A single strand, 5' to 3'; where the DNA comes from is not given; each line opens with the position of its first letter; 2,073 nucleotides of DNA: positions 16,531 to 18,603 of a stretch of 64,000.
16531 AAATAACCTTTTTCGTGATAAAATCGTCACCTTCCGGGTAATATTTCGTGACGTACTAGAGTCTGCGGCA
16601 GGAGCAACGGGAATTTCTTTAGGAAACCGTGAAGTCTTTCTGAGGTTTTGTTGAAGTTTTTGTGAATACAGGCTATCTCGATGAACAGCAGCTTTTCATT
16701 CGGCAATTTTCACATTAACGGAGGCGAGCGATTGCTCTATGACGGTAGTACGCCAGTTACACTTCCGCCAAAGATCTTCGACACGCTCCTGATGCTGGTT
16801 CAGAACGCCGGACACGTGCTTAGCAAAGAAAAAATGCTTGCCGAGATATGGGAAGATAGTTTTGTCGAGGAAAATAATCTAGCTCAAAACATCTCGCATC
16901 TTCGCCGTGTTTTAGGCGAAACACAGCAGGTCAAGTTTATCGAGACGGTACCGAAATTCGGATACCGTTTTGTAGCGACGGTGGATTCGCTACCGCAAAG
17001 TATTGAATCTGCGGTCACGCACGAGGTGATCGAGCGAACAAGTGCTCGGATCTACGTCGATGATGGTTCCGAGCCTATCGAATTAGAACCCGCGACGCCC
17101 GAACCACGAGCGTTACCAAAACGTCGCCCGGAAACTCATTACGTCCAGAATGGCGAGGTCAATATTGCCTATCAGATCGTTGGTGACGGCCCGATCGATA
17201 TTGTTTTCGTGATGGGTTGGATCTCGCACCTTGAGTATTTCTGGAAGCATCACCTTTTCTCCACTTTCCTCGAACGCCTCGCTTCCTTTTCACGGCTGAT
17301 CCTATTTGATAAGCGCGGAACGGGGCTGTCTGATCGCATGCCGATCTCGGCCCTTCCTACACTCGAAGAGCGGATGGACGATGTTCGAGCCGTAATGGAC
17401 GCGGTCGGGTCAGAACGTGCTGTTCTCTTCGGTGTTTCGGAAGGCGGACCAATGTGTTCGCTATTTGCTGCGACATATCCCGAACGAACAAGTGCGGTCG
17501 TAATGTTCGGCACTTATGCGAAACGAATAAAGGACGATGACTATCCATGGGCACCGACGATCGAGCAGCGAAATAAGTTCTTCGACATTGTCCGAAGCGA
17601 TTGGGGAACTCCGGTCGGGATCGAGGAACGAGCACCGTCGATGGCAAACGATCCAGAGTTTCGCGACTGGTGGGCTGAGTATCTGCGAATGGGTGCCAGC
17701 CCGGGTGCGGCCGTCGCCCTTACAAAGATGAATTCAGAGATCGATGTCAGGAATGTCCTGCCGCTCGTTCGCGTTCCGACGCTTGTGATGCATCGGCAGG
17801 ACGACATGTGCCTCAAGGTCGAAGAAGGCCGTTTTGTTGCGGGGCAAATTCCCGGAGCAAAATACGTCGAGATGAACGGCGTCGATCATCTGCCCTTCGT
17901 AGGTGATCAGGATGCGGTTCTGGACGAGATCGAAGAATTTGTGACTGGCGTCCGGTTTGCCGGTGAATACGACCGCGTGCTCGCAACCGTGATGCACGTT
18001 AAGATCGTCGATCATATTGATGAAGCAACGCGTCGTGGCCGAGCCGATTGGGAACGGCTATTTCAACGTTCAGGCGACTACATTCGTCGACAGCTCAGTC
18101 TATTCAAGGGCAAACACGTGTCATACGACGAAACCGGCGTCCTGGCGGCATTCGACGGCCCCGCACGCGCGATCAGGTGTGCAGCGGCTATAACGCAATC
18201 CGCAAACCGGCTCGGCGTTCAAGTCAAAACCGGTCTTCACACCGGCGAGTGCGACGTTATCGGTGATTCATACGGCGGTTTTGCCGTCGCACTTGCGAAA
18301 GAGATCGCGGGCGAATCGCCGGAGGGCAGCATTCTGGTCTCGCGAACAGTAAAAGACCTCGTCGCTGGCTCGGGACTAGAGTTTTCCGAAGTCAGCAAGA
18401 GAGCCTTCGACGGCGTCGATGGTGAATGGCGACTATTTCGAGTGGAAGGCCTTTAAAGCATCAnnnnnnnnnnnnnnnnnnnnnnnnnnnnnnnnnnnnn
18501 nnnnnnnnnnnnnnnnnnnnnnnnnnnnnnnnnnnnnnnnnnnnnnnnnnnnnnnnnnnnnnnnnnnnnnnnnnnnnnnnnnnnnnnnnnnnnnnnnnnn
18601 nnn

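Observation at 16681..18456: Unusual one-component architecture: CadC-type DNA-binding domain + alpha/beta hydrolase + apparently degenerate adenylyl-cyclase homology domain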

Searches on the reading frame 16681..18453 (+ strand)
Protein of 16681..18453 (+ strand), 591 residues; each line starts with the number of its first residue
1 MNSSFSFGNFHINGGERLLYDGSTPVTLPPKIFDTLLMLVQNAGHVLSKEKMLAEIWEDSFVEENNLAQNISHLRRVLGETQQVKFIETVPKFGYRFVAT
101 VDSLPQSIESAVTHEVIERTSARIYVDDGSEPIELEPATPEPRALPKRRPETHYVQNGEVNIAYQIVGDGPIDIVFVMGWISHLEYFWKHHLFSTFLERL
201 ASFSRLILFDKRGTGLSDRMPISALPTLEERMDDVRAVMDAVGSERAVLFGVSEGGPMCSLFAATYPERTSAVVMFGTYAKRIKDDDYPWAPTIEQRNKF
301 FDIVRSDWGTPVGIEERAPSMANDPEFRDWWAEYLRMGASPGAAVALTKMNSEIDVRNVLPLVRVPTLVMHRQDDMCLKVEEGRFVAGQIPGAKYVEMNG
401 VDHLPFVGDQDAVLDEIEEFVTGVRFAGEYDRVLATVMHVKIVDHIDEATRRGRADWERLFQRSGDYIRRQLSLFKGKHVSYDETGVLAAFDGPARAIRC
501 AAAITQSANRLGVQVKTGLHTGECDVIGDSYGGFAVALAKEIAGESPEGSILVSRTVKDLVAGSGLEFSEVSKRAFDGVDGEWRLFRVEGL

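Call 3: search_protein_families(library=pfam, proteins=[window:16681-18453:+], max_evalue=10)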
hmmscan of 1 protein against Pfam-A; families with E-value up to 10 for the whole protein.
window:16681-18453:+ (591 aa): 6 families
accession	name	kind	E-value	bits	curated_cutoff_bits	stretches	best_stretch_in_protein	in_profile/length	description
PF00486.34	Trans_reg_C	-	4.6e-18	65.5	26.2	1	24-97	2-77/77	Transcriptional regulatory protein, C terminal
PF00561.26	Abhydrolase_1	-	1.2e-13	51.8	25.8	1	174-407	3-242/245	alpha/beta hydrolase fold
PF12146.15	Hydrolase_4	-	1.6e-09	37.9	27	1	207-392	35-219/239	Serine aminopeptidase, S33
PF12697.13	Abhydrolase_6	-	7.1e-09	37.1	26.3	1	185-415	11-216/217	Alpha/beta hydrolase family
PF03096.20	Ndr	-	0.017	14.3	23.3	1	224-276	78-130/283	Ndr family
PF18098.6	RPN5_C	-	0.22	12.1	22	1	34-54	12-32/33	26S proteasome regulatory subunit RPN5 C-terminal domain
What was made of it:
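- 16681..16995 (+): N-terminal OmpR/CadC-type winged helix-turn-helix, aa 1-105. The recognition-helix region (V62-E-E-N-N66 .. Q69-N-I-S72 .. R75) is invariant in the family. PF00486 E 4.6e-18 (call 3).
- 17128..17949 (+): Alpha/beta-hydrolase domain, aa 150-423, with an intact catalytic triad: Ser253 in GVSEGG (17437-17439), Asp375 (17803-17805) and His403 (17887-17889). PF00561 (call 3).
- On OmpR/PhoB-CadC winged-helix DNA-binding domain (PF00486): 65.5 bits against a cut-off of 26.2, aa 24-97 (call 3).
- On Alpha/beta-hydrolase fold serine hydrolases (PF00561): 51.8 bits against a cut-off of 25.8 (call 3).
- Checked: Pfam finds Trans_reg_C at aa 24-97 (E 4.6e-18) and Abhydrolase_1 at aa 174-407 (E 1.2e-13) (call 3).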

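Call 4: search_protein_families(library=ncbifam, proteins=[window:16681-18453:+], max_evalue=1)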
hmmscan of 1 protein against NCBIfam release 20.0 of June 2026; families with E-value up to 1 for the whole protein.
window:16681-18453:+ (591 aa): 65 families (the best 25 are shown)
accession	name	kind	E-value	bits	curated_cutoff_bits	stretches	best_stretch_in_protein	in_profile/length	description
NF058673.1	LipAdnlyCyLipJMY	equivalog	5.1e-103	345.2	800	1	148-586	6-447/449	bifunctional lipase/adenylate cyclase LipJ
TIGR02427.1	protocat_pcaD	equivalog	3.1e-23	82.5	255.85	1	191-421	27-250/251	3-oxoadipate enol-lactonase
NF051488.1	bifunc_PcaDC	exception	1.1e-22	80.7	390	1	190-456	25-288/375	bifunctional 3-oxoadipate enol-lactonase/4-carboxymuconolactone decarboxylase PcaDC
NF009037.0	PRK12370.1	equivalog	4.5e-17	61.6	589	1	2-102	11-110/553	HilA/EilA family virulence transcriptional regulator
NF052610.1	macro_16_ester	equivalog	3.3e-15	56.2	420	2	157-280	8-129/281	alpha/beta fold macrolide esterase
NF007540.1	PRK10153.1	equivalog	2e-14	53.3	400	1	25-121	26-122/516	lysine decarboxylation/transport transcriptional activator CadC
NF053684.1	esterase_mleBCA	exception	5.5e-13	48.7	570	2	174-279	26-128/281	BCA family alpha/beta fold macrolide esterase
NF050089.1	i_nPHAscl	equivalog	6.3e-13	48.4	300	2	155-280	3-119/288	intracellular short-chain-length polyhydroxyalkanoate depolymerase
NF051487.1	bifunc_PcaCD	exception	8.5e-13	48.2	430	1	190-422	185-412/413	bifunctional 4-carboxymuconolactone decarboxylase/3-oxoadipate enol-lactonase PcaCD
NF053683.1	esterase_mleBRB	exception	2.1e-12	47.2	585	2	174-278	26-127/280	BRB family alpha/beta fold macrolide esterase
TIGR01738.1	bioH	equivalog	1.5e-11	44.4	206.95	1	168-420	1-244/245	pimeloyl-ACP methyl ester esterase BioH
NF033124.1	estX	equivalog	3e-11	43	600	1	173-282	25-131/280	macrolide esterase EstX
NF033117.2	vanR_ACDEGLN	exception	8.7e-11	41.8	350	1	24-96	150-224/226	VanR-ABDEGLN family response regulator transcription factor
NF041759.1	mac_hydro_EstT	equivalog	1.6e-10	40.6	450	2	154-279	4-127/278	macrolide hydrolase EstT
NF053693.1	esterase_mleCBF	exception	2e-10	40.5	564.5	2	173-276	25-125/279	CBF family alpha/beta fold macrolide esterase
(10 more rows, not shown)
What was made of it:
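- On LipJ (NCBIfam NF058673 equivalog): 345 bits, covering model positions 6-447 of 449 (call 4).
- On 3-oxoadipate enol-lactonase PcaD (TIGR02427): 82.5 bits (call 4).
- Closest known: Rv1900c / LipJ of Mycobacterium tuberculosis. Same: It is homologous over the whole hydrolase+CHD cassette (aa 148-586, E 5e-103, call 4).
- Closest known: Rv1900c / LipJ of Mycobacterium tuberculosis. Different: Its score of 345 is far below the 800-bit equivalog cut-off (call 4).
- Checked: NCBIfam LipJ (NF058673) matches aa 148-586 at E 5e-103 (call 4).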

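Call 5: search_solved_structures(query=window:16681-18453:+, max_evalue=1, show_alignments=3)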
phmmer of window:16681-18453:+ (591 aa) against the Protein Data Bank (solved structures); distinct sequences matched with E-value up to 1: 261 (the best 60 are shown).
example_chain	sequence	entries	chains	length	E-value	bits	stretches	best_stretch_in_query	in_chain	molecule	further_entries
1ybt_A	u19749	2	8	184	6.1e-22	80.6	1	428-585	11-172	hydrolase, alpha/beta hydrolase fold family | lipJ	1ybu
4uhc_A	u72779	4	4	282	4.7e-14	54.6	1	156-425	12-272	ESTERASE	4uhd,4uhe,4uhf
4uhh_A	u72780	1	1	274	7.4e-14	53.9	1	156-422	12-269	ESTERASE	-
8v16_C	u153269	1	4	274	2.7e-13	52.1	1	153-421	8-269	Esterase 1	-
6eb3_A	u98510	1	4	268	4.8e-13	51.3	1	154-421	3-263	Est1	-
6atx_A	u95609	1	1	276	7.8e-12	47.3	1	165-423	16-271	PpKAI2-like C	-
11tv_D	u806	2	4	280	5.8e-11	44.4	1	173-405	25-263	alpha/beta-hydrolase macrolide esterase EstX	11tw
4wp9_A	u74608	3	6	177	6.5e-11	44.2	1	451-588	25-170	Ma1120 | Cyclase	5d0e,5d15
4wp8_A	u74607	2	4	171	7.1e-11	44.1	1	451-588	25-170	Ma1120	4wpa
4wp3_A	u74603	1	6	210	8.7e-11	43.8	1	451-588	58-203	Ma1120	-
5d0g_A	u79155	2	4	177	9.1e-11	43.8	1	451-588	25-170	Cyclase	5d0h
5egn_A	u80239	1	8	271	1.2e-10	43.4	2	154-272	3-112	Esterase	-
7yii_A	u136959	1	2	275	1.6e-10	42.9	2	351-422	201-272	Non-heme haloperoxidase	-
8y9o_A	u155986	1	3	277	1.7e-10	42.9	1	165-417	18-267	Probable esterase KAI2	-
3w06_A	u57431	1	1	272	1.7e-10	42.9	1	165-417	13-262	Hydrolase, alpha/beta fold family protein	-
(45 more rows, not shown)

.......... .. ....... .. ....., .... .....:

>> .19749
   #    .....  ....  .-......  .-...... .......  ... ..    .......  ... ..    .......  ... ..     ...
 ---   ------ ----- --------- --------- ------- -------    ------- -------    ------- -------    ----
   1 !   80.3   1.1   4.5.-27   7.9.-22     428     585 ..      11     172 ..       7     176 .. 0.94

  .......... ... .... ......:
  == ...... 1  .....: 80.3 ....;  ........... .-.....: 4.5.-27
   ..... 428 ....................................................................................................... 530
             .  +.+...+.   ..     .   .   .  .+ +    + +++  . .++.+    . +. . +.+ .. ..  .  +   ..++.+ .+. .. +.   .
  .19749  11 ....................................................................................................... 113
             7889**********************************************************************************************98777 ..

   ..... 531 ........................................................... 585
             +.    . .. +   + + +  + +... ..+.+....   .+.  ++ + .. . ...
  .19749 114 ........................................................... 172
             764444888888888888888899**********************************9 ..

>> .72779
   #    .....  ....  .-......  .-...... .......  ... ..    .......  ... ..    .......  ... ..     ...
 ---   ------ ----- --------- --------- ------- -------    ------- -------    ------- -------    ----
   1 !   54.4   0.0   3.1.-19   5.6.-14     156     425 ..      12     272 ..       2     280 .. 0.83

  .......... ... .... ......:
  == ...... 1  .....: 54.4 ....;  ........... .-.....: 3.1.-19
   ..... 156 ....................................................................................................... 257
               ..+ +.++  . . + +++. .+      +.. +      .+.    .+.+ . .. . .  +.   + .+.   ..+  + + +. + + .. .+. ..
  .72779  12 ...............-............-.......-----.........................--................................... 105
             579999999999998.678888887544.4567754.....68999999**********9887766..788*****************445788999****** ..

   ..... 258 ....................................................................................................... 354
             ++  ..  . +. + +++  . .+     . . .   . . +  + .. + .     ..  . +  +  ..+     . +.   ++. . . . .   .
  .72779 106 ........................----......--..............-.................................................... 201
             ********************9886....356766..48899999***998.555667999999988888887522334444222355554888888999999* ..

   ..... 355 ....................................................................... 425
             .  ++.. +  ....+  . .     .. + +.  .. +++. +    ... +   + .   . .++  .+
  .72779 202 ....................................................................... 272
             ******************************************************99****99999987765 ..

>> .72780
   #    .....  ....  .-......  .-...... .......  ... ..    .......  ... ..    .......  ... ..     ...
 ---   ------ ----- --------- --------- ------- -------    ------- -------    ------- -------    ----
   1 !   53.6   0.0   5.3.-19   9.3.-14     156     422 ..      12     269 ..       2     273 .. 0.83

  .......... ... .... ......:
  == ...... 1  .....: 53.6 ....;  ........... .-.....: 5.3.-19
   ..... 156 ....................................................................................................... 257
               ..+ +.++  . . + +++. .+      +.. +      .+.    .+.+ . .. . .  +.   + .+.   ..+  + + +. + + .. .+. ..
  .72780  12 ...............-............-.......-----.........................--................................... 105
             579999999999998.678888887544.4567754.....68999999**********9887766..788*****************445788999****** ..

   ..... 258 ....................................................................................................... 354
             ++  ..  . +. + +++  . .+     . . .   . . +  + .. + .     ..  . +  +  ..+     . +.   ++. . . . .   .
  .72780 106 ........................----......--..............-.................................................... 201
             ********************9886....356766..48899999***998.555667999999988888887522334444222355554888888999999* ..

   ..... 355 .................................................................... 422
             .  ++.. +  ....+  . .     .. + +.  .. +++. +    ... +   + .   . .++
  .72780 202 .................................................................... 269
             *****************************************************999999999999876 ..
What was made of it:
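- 16681..16995 (+): CadC DNA-binding domain 5JU7 at 2.3e-10 (call 5).
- Closest known: CadC / HilA / ToxR-type one-component regulators. Same: NCBIfam matches the HilA/EilA and CadC DNA-binding regions (calls 3, 4), and the CadC DNA-binding domain 5JU7 matches at 2.3e-10 (call 5).
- The best family-level hits are enzymes: 3-oxoadipate enol-lactonase, macrolide esterases and TtEst-type esterases (calls 4, 5).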
